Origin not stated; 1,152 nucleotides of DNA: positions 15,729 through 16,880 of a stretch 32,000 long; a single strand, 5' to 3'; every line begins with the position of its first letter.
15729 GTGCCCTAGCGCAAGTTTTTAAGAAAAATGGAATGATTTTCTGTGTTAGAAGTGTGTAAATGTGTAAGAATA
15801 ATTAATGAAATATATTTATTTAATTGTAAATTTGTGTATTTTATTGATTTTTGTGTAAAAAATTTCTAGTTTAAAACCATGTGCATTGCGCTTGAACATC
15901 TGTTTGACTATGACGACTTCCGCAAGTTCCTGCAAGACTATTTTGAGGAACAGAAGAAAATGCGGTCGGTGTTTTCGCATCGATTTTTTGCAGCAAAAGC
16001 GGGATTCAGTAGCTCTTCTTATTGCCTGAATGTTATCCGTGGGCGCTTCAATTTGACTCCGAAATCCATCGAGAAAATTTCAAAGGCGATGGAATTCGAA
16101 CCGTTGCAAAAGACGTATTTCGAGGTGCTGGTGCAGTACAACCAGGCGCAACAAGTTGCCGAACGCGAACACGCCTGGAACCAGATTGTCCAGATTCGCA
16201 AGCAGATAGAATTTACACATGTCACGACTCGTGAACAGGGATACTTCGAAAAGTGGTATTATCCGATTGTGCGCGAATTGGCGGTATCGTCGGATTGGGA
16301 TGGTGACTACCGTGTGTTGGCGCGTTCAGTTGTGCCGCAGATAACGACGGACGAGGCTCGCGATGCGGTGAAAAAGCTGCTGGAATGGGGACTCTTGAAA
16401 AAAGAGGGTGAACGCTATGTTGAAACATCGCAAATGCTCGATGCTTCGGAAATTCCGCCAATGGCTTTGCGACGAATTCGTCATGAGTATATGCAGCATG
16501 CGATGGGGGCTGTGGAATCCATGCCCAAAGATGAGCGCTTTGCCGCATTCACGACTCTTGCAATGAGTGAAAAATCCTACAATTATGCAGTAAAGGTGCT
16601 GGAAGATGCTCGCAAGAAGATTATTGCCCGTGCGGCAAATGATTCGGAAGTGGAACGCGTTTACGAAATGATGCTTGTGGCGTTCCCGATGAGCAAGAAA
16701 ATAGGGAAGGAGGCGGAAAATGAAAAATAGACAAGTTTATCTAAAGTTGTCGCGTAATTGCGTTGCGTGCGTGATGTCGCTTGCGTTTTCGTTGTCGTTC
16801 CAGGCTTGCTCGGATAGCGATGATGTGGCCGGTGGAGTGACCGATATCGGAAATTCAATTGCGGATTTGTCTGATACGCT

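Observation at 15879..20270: Recurring TIGR02147 HTH protein plus glycan-binding lipoprotein cassette: candidate undescribed glycan-sensing/regulatory module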

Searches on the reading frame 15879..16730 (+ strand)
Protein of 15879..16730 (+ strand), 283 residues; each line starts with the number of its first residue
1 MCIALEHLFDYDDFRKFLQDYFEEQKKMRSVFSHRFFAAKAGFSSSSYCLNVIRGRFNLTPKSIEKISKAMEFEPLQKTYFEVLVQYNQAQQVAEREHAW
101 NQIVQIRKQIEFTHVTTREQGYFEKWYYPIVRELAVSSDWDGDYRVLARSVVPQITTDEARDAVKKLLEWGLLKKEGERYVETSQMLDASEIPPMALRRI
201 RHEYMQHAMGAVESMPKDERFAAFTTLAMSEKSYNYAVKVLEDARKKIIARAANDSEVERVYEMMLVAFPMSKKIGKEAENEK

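Call 4: search_protein_families(library=ncbifam, proteins=[window:15879-16730:+], max_evalue=0.01)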
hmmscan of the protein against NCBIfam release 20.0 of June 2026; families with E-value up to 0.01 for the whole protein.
window:15879-16730:+ (283 aa): 1 family
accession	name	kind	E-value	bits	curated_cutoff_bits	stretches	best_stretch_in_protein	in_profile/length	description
TIGR02147.1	Fsuc_second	paralog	4.2e-62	210.1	50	1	8-274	4-272/272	TIGR02147 family protein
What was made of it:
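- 15879..16730 (+): Gene 1A: TIGR02147/DUF4423 protein, 283 aa. XRE-type HTH followed by a winged helix. Cytoplasmic. TIGR02147 at 210 bits against a cutoff of 50 (call 4).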

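Call 5: search_protein_families(library=pfam, proteins=[window:15879-16730:+], max_evalue=0.1)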
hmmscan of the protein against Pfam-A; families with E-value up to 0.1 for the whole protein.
window:15879-16730:+ (283 aa): 1 family
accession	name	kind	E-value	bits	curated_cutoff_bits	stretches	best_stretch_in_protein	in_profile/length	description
PF14394.12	DUF4423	-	5.7e-23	82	30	1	112-271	7-165/165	Domain of unknown function (DUF4423)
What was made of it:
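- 15879..16730 (+): PF14394 at 82 bits (call 5).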

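Call 15: find_homologous_proteins(query=window:15879-16730:+, max_evalue=0.001)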
Query window:15879-16730:+ (283 aa): 519 proteins with E <= 0.001 among 1362 candidates; the best 120 are listed.
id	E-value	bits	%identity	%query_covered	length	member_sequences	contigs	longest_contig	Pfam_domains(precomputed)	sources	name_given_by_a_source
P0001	2.0e-180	616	99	100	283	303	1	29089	PF14394.13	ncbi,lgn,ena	-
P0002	8.9e-161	551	86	99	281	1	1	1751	PF14394.13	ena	-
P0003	1.2e-159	548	86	99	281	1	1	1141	PF14394.13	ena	-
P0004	1.3e-159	547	86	99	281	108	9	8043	PF14394.13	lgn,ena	-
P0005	1.4e-159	547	86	99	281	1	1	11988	PF14394.13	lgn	-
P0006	4.2e-159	546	86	99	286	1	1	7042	PF14394.13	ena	-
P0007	1.1e-158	544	86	99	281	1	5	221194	PF14394.13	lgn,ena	-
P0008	1.5e-158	544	86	99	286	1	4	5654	PF14394.13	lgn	-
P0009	1.5e-158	544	86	99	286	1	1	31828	PF14394.13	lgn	-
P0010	1.9e-158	544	85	99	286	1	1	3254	PF14394.13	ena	-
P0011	2.2e-158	543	85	99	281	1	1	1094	PF14394.13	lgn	-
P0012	3.8e-158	543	86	99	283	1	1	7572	PF14394.13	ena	-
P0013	4.1e-158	543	86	99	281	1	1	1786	PF14394.13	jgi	-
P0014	4.6e-158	542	86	99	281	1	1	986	PF14394.13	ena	-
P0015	5.3e-158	542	86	99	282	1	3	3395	PF14394.13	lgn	-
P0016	5.8e-158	542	86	99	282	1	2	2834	PF14394.13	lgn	-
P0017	6.5e-158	542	85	99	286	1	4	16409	PF14394.13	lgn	-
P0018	1.0e-157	541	86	99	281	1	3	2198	PF14394.13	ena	-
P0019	1.4e-157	541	86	99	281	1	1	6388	PF14394.13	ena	-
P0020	1.8e-157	540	85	99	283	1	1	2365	PF14394.13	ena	-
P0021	1.8e-157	540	85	99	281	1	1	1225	PF14394.13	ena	-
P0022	2.3e-157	540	86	99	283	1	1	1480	PF14394.13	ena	-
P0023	2.5e-157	540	86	99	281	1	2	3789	PF14394.13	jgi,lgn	-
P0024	2.9e-157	540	85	99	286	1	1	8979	PF14394.13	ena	-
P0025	2.9e-157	540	86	99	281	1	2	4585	PF14394.13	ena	-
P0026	3.3e-157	540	86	99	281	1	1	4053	PF14394.13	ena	-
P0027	3.3e-157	540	86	99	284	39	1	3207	PF14394.13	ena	-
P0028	3.6e-157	539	86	99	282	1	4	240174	PF14394.13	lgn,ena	-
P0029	4.3e-157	539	85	99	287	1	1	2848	PF14394.13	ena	-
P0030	4.4e-157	539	85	99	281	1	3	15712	PF14394.13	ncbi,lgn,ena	-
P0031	4.7e-157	539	86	99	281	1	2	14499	PF14394.13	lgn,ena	-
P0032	4.8e-157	539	86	99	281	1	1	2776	PF14394.13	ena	-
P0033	4.8e-157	539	86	99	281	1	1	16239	PF14394.13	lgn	-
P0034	5.2e-157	539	85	99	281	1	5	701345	PF14394.13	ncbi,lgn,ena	-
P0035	5.6e-157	539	85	99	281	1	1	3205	PF14394.13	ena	-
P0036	6.3e-157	539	85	99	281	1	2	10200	PF14394.13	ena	-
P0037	7.7e-157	538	85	99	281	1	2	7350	PF14394.13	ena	-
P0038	7.7e-157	538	85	99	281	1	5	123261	PF14394.13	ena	-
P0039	8.3e-157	538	86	99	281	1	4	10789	PF14394.13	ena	-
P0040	8.6e-157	538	85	99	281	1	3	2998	PF14394.13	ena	-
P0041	8.9e-157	538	85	99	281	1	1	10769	PF14394.13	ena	-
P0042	9.8e-157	538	85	99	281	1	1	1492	PF14394.13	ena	-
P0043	1.2e-156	538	86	99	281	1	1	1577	PF14394.13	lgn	-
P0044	1.3e-156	538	85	99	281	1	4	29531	PF14394.13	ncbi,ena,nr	ncbi:MAG: TIGR02147 family protein [Fibrobacter sp.]|nr:TIGR02147 family protein [Fibrobacter sp.]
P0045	1.5e-156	537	85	99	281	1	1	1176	PF14394.13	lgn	-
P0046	1.6e-156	537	86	99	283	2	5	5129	PF14394.13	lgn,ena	-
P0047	1.7e-156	537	85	99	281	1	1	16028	PF14394.13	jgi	-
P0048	1.8e-156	537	85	99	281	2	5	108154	PF14394.13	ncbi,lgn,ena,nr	ncbi:MAG: TIGR02147 family protein [Fibrobacter sp.]|nr:TIGR02147 family protein [Fibrobacter sp.]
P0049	1.9e-156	537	85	99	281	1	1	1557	PF14394.13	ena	-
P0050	2.2e-156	537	85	99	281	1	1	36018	PF14394.13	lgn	-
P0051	2.2e-156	537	86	99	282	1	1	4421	PF14394.13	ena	-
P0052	2.8e-156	537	85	99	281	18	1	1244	PF14394.13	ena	-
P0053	2.9e-156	537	85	99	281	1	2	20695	PF14394.13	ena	-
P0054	2.9e-156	537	85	99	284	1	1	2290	PF14394.13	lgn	-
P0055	3.1e-156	536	85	99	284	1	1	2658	PF14394.13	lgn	-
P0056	3.1e-156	536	85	99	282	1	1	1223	PF14394.13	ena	-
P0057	3.5e-156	536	86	99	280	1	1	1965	PF14394.13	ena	-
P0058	3.7e-156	536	85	99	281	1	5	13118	PF14394.13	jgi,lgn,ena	jgi:uncharacterized protein (TIGR02147 family)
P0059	4.0e-156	536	85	99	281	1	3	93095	PF14394.13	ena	-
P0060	4.1e-156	536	85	99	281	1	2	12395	PF14394.13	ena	-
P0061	4.5e-156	536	85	99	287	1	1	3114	PF14394.13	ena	-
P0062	5.2e-156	536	84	99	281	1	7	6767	PF14394.13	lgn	-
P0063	5.6e-156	536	85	99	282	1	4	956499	PF14394.13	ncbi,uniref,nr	ncbi:MAG: TIGR02147 family protein [Fibrobacter sp.]|uniref:TIGR02147 family protein n=1 Tax=unclass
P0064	5.7e-156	536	85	99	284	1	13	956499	PF14394.13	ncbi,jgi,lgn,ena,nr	ncbi:TIGR02147 family protein [Fibrobacter sp. UWT3]|jgi:uncharacterized protein (TIGR02147 family)|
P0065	5.9e-156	535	85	99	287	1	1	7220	PF14394.13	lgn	-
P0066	6.0e-156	535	85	99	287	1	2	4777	PF14394.13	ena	-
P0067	6.1e-156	535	84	99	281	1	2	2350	PF14394.13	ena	-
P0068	8.5e-156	535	85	99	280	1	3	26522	PF14394.13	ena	-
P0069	1.0e-155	535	85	99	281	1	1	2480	PF14394.13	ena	-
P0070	1.0e-155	535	85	99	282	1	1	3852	PF14394.13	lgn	-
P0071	1.0e-155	535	85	99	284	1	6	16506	PF14394.13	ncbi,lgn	-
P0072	1.1e-155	535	85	99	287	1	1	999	PF14394.13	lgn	-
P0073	1.2e-155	534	84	99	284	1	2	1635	PF14394.13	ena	-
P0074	1.2e-155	534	84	99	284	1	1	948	PF14394.13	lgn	-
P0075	1.3e-155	534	84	99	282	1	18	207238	PF14394.13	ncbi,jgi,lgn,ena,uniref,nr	ncbi:MAG: TIGR02147 family protein [Fibrobacter sp.]|jgi:uncharacterized protein (TIGR02147 family)|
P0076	1.4e-155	534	84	99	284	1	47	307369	PF14394.13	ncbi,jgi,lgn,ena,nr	ncbi:TIGR02147 family protein [Fibrobacter sp. UWR3]|jgi:uncharacterized protein (TIGR02147 family)|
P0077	1.4e-155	534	84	99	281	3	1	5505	PF14394.13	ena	-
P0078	1.4e-155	534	84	99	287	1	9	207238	PF14394.13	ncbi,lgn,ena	-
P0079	1.4e-155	534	84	99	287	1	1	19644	PF14394.13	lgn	-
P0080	1.4e-155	534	84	99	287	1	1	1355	PF14394.13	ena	-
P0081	1.4e-155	534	84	99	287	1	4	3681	PF14394.13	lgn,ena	-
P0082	1.5e-155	534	85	99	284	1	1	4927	PF14394.13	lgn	-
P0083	1.5e-155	534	85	99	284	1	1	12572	PF14394.13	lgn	-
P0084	1.6e-155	534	84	99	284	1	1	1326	PF14394.13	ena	-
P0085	1.6e-155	534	85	99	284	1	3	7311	PF14394.13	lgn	-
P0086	1.6e-155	534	84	99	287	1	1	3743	PF14394.13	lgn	-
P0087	1.7e-155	534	84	99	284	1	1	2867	PF14394.13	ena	-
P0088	1.8e-155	534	84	99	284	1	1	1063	PF14394.13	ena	-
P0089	1.8e-155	534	85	99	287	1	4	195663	PF14394.13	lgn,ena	-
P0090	2.0e-155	534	85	99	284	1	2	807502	PF14394.13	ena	-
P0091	2.0e-155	534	85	99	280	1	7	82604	PF14394.13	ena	-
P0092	2.0e-155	534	84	99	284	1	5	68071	PF14394.13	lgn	-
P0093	2.1e-155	534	84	99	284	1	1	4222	PF14394.13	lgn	-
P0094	2.1e-155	534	84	99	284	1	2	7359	PF14394.13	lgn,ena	-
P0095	2.2e-155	534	84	99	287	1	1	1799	PF14394.13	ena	-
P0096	2.3e-155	534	85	99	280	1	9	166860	PF14394.13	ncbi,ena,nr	ncbi:MAG: TIGR02147 family protein [Fibrobacter sp.]|nr:TIGR02147 family protein [Fibrobacter sp.]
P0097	2.9e-155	533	84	99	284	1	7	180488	PF14394.13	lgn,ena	-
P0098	3.0e-155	533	85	99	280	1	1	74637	PF14394.13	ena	-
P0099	3.0e-155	533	85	99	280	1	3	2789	PF14394.13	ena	-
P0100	3.1e-155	533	86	99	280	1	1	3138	PF14394.13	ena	-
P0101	3.3e-155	533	84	99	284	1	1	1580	PF14394.13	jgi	jgi:uncharacterized protein (TIGR02147 family)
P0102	3.5e-155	533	84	99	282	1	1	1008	PF14394.13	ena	-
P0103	3.6e-155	533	84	99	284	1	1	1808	PF14394.13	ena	-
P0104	4.6e-155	533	84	99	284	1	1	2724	PF14394.13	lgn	-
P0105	4.8e-155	533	84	99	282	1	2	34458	PF14394.13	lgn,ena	-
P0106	4.8e-155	533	84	99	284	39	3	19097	PF14394.13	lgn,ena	-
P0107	5.0e-155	532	84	99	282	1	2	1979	PF14394.13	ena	-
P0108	5.1e-155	532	84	99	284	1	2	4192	PF14394.13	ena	-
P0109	5.2e-155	532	84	99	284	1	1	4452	PF14394.13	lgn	-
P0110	5.5e-155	532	84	99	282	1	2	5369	PF14394.13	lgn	-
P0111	6.1e-155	532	84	99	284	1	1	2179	PF14394.13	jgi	jgi:uncharacterized protein (TIGR02147 family)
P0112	6.2e-155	532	84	99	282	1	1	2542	PF14394.13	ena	-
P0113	6.2e-155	532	84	99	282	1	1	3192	PF14394.13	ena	-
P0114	6.3e-155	532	84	99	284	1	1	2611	PF14394.13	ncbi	-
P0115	6.3e-155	532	84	99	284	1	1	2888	PF14394.13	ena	-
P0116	7.4e-155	532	84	99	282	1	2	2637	PF14394.13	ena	-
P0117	7.4e-155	532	85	99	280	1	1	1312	PF14394.13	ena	-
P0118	7.5e-155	532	84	99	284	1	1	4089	PF14394.13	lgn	-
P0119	7.9e-155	532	84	99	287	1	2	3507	PF14394.13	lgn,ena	-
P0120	8.8e-155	532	85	99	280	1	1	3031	PF14394.13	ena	-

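Call 18: find_related_loci(query=A1, collection=genome_contigs, flank=6000)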
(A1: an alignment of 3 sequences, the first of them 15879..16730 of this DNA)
Query A1 (283 aa) in genome_contigs; peptide patterns used: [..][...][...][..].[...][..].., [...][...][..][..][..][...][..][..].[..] (x = any residue, [..] = any of these).
266 stretches matched a pattern; 135 encode a relative of the query (tblastn E <= 1e-3); the best 80 are kept; 80 distinct loci.
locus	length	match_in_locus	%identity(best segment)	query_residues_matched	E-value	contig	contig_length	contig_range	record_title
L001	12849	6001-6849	97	1-283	0e+0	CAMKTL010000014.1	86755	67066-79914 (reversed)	MAG: uncultured Fibrobacter sp. isolate SRR12081295_bin.74_metaWRAP_v1.3_MAG genome assembly, contig: ERZ12289769.303, w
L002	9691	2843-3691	97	1-283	0e+0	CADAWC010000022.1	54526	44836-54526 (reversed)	MAG: Fibrobacter succinogenes isolate RUG13674 genome assembly, contig: RUG13674_asm_22, whole genome shotgun sequence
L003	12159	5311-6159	97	1-283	0e+0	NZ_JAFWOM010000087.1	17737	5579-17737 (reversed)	MAG: Fibrobacter sp. isolate RGIG5926 Sheep_Omasum-1__c559302, whole genome shotgun sequence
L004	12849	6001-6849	96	1-283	0e+0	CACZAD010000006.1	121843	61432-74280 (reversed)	MAG: Fibrobacter succinogenes isolate RUG12439 genome assembly, contig: RUG12439_asm_6, whole genome shotgun sequence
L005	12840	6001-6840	86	1-279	5e-168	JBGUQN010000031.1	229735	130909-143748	MAG: Fibrobacter sp. isolate ruminal_MAG_139 ruminal_MAG_139_contig_0031, whole genome shotgun sequence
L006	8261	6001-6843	85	1-281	3e-167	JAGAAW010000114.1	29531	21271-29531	MAG: Fibrobacter sp. isolate RGIG8275 Water_buffalos_Rumen-5__c1817271, whole genome shotgun sequence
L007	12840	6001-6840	85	1-280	1e-166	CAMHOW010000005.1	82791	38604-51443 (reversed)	MAG: uncultured Fibrobacter sp. isolate SRR11784286_bin.20_metaWRAP_v1.3_MAG genome assembly, contig: ERZ12202890.46, wh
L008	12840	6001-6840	85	1-280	3e-166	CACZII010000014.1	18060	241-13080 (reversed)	MAG: Fibrobacter succinogenes isolate RUG12637 genome assembly, contig: RUG12637_asm_14, whole genome shotgun sequence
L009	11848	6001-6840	85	1-280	5e-166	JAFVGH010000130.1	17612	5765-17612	MAG: Fibrobacter sp. isolate RGIG5144 Sheep_Abomasum-4__c532030, whole genome shotgun sequence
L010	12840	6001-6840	85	1-280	2e-165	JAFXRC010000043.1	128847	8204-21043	MAG: Fibrobacter sp. isolate RGIG6669 Sheep_Rumen-1__c535308, whole genome shotgun sequence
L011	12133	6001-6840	85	1-280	5e-165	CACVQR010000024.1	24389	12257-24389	MAG: Fibrobacter succinogenes isolate RUG10152 genome assembly, contig: RUG10152_asm_24, whole genome shotgun sequence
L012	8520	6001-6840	85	1-280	3e-165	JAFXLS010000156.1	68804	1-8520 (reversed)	MAG: Fibrobacter sp. isolate RGIG6529 Sheep_Reticulum-2__c691767, whole genome shotgun sequence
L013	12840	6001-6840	85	1-280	9e-165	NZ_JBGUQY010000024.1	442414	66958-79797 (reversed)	MAG: Fibrobacter sp. isolate ruminal_MAG_129 ruminal_MAG_129_contig_0025, whole genome shotgun sequence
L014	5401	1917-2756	85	1-280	3e-167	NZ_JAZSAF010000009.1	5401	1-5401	MAG: Fibrobacter sp. isolate T1900044939_TS20190405.MAGScoT_cleanbin_000007 SGB_3456_k141_1632665, whole genome shotgun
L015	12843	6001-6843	84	1-280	1e-164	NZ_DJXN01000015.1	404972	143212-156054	MAG: Fibrobacter sp. UBA7003 UBA7003_contig_284, whole genome shotgun sequence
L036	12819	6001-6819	82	1-272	1e-154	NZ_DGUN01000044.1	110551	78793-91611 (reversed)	MAG: Fibrobacter sp. UBA4309 UBA4309_contig_94, whole genome shotgun sequence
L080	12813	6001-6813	27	7-274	2e-28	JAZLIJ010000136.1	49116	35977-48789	MAG: Fibrobacter sp. isolate T1900044978_TA20190040.MAGScoT_cleanbin_000057 SGB_4054_k141_1302638, whole genome shotgun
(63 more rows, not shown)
